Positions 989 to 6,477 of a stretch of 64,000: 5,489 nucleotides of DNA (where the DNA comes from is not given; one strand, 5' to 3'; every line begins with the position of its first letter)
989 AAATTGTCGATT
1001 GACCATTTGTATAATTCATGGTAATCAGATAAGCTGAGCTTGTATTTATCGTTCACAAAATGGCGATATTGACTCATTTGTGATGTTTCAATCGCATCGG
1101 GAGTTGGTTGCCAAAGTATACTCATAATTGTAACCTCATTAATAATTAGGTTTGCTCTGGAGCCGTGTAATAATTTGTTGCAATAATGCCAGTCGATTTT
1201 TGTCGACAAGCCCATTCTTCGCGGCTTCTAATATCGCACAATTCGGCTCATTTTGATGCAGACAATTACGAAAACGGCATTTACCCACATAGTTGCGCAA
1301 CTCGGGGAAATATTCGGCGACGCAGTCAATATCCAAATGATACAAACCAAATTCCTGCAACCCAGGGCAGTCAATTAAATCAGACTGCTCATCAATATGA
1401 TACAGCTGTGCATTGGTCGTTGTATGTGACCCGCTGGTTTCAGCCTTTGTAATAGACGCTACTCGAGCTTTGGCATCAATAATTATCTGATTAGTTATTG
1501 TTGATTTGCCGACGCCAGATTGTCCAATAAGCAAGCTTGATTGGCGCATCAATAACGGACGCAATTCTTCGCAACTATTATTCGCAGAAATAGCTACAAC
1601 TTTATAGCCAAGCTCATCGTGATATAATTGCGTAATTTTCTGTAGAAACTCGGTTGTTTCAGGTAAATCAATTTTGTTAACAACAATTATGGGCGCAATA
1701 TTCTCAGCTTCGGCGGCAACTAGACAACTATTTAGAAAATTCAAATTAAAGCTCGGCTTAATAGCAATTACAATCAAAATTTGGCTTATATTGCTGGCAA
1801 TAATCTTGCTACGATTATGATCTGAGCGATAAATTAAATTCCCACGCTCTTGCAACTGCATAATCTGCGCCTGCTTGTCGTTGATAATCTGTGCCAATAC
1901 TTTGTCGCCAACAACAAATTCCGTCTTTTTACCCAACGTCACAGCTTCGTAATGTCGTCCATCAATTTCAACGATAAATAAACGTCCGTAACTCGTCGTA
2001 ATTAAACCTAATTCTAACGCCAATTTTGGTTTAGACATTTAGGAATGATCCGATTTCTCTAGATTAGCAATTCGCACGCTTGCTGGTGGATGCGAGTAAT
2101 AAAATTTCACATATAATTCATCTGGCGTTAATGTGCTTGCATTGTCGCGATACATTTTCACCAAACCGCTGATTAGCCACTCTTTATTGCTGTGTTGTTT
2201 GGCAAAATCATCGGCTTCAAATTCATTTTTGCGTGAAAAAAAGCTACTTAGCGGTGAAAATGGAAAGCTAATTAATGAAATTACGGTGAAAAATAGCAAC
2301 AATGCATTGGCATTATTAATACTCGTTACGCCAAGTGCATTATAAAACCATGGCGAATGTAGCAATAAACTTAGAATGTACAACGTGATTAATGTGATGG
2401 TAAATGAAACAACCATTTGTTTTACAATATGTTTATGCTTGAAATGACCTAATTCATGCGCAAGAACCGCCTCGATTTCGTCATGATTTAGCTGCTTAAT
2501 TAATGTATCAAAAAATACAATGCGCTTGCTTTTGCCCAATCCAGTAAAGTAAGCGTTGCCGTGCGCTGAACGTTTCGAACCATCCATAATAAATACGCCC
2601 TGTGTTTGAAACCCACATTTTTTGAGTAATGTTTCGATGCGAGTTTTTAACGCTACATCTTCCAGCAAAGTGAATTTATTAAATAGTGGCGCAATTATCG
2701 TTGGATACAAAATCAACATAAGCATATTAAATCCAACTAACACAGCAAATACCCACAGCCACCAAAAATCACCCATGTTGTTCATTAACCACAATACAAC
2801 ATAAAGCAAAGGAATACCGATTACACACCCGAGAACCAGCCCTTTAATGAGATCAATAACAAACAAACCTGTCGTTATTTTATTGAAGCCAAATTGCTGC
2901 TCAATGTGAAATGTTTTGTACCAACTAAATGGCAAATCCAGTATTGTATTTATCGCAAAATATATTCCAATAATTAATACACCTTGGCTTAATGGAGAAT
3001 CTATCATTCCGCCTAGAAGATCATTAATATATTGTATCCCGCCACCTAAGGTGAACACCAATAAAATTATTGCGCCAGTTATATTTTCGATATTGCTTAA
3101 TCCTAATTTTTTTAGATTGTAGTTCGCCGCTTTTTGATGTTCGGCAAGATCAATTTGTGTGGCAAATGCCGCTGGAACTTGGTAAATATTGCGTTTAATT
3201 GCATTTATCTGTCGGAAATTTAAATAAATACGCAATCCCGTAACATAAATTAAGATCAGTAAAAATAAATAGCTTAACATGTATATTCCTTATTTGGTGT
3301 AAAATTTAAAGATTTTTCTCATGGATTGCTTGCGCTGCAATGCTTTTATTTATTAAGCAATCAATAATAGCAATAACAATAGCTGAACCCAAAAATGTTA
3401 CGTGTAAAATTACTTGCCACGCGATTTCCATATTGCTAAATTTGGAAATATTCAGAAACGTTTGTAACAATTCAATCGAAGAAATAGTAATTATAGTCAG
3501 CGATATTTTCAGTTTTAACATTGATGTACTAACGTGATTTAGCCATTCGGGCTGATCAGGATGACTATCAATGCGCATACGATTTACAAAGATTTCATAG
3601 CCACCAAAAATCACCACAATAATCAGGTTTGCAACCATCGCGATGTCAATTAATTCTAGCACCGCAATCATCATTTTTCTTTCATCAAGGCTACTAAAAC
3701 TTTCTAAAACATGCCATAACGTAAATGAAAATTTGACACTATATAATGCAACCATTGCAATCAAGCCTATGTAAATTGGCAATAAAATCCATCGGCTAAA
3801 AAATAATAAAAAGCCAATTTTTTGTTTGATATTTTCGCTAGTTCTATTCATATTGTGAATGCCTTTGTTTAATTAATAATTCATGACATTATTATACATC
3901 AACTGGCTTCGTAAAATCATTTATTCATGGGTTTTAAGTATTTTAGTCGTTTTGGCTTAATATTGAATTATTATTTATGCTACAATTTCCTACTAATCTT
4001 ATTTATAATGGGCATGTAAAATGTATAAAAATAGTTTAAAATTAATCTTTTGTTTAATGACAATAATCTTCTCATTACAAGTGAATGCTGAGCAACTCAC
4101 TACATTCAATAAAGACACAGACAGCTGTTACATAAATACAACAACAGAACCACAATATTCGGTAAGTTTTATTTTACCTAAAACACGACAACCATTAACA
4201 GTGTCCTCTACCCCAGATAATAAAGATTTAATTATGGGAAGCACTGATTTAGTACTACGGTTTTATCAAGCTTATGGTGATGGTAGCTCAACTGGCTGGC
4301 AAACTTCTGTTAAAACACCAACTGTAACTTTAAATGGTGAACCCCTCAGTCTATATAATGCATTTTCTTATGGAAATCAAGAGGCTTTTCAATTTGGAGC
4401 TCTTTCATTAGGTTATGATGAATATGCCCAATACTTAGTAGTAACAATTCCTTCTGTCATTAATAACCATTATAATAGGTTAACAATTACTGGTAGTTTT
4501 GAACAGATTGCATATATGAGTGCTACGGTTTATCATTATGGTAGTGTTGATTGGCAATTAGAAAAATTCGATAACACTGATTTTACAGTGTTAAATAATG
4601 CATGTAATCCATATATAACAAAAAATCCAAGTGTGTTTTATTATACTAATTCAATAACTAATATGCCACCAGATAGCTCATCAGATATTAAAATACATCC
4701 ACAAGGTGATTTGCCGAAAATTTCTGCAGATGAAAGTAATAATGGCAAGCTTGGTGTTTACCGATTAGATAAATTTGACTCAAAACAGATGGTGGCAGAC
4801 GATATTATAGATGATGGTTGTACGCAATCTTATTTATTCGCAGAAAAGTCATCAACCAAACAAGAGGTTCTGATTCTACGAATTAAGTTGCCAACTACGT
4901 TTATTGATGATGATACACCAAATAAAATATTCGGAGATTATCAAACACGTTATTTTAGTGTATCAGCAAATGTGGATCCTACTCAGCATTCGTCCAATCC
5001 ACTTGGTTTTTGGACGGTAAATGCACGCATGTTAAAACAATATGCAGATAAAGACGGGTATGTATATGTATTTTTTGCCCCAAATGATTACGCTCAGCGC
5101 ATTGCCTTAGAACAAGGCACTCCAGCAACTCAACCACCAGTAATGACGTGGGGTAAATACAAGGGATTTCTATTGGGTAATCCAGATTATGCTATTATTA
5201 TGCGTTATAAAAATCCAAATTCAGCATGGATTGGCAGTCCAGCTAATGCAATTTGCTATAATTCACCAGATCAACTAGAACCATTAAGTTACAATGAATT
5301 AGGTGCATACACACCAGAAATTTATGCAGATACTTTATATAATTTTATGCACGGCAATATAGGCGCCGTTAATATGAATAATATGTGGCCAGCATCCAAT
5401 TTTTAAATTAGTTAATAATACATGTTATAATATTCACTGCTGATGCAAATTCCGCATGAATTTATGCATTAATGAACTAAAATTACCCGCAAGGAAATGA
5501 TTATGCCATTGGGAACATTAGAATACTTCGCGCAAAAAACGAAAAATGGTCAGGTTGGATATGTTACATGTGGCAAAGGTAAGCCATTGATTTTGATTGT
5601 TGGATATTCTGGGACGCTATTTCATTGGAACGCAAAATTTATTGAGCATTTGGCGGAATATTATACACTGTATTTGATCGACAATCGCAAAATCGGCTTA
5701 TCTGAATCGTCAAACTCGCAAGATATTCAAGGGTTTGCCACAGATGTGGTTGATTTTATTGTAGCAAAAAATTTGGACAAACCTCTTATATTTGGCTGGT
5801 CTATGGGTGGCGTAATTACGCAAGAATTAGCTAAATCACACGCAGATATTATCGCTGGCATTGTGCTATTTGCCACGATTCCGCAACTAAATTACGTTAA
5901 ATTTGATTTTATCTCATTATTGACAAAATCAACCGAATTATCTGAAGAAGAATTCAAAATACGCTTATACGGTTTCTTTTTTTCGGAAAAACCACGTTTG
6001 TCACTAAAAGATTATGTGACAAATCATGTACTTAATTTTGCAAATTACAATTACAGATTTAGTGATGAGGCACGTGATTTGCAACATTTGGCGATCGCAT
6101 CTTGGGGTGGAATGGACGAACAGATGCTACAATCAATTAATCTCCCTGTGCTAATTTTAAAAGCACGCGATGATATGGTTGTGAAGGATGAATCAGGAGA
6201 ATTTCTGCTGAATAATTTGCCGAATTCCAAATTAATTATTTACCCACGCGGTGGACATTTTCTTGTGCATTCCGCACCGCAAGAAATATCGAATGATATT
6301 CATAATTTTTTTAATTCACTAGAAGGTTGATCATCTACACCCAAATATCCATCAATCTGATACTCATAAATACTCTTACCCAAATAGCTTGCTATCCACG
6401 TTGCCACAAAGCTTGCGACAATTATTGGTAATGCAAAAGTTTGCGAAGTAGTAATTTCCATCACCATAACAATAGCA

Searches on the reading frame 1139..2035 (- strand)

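Call 86: search_protein_families(library=pfam, proteins=[window:1139-2035:-])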
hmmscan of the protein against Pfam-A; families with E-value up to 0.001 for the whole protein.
window:1139-2035:- (298 aa): 5 families
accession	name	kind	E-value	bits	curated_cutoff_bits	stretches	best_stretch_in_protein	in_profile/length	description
PF03193.22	RsgA_GTPase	-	1.2e-48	165.7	30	1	62-231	2-173/174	RsgA GTPase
PF01926.29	MMR_HSR1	-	3.3e-07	30.9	21.9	1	168-227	3-58/113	50S ribosome-binding GTPase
PF00009.33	GTP_EFTU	-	5.2e-06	26.6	26.5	0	103-140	112-149/188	Elongation factor Tu GTP binding domain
PF02421.24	FeoB_N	-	6.1e-05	23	27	0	168-233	4-64/156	Ferrous iron transport protein B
PF00071.28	Ras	-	9.1e-05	22.5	21.6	0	168-200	3-36/162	Ras family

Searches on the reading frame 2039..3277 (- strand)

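Call 86: search_protein_families(library=pfam, proteins=[window:2039-3277:-])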
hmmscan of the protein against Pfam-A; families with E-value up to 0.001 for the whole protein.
window:2039-3277:- (412 aa): 3 families
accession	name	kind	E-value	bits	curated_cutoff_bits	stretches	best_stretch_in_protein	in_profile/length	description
PF16491.10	Peptidase_M48_N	-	4.8e-58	196.4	27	1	23-201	1-179/179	CAAX prenyl protease N-terminal, five membrane helices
PF01435.24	Peptidase_M48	-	1.4e-37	129.8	20.3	1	209-408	6-184/186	Peptidase family M48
PF05569.17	Peptidase_M56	-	2.3e-05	24.2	31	1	172-293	103-219/296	BlaR1 peptidase M56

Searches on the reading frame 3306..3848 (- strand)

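Call 44: search_protein_families(library=pfam, proteins=[window:3306-3848:-], max_evalue=0.01)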
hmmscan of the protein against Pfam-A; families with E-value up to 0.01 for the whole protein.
window:3306-3848:- (180 aa): 1 family
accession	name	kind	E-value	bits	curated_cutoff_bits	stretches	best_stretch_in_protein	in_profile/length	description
PF03350.21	UPF0114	-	6e-33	114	23.1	1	15-131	1-117/117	Uncharacterized protein family, UPF0114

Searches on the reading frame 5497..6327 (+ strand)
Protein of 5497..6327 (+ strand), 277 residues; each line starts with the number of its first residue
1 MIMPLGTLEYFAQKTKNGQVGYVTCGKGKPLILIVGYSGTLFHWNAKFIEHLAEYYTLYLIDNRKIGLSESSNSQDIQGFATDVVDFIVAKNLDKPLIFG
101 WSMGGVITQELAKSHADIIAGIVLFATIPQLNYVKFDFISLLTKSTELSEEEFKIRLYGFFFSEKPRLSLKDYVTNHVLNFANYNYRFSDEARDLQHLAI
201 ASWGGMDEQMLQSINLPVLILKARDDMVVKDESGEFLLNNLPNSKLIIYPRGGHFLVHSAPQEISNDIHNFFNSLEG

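Call 86: search_protein_families(library=pfam, proteins=[window:5497-6327:+])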
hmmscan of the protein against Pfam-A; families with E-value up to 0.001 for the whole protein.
window:5497-6327:+ (277 aa): 4 families
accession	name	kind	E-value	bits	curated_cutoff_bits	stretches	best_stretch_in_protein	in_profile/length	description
PF00561.26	Abhydrolase_1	-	3.9e-16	59.9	25.8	1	29-259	1-243/245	alpha/beta hydrolase fold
PF12146.15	Hydrolase_4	-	1.1e-12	48.2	27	1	52-132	27-114/239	Serine aminopeptidase, S33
PF12697.13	Abhydrolase_6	-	4.4e-12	47.6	26.3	1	32-264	2-214/217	Alpha/beta hydrolase family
PF12695.13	Abhydrolase_5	-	6.1e-06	26.6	27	1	82-145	43-110/164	Alpha/beta hydrolase family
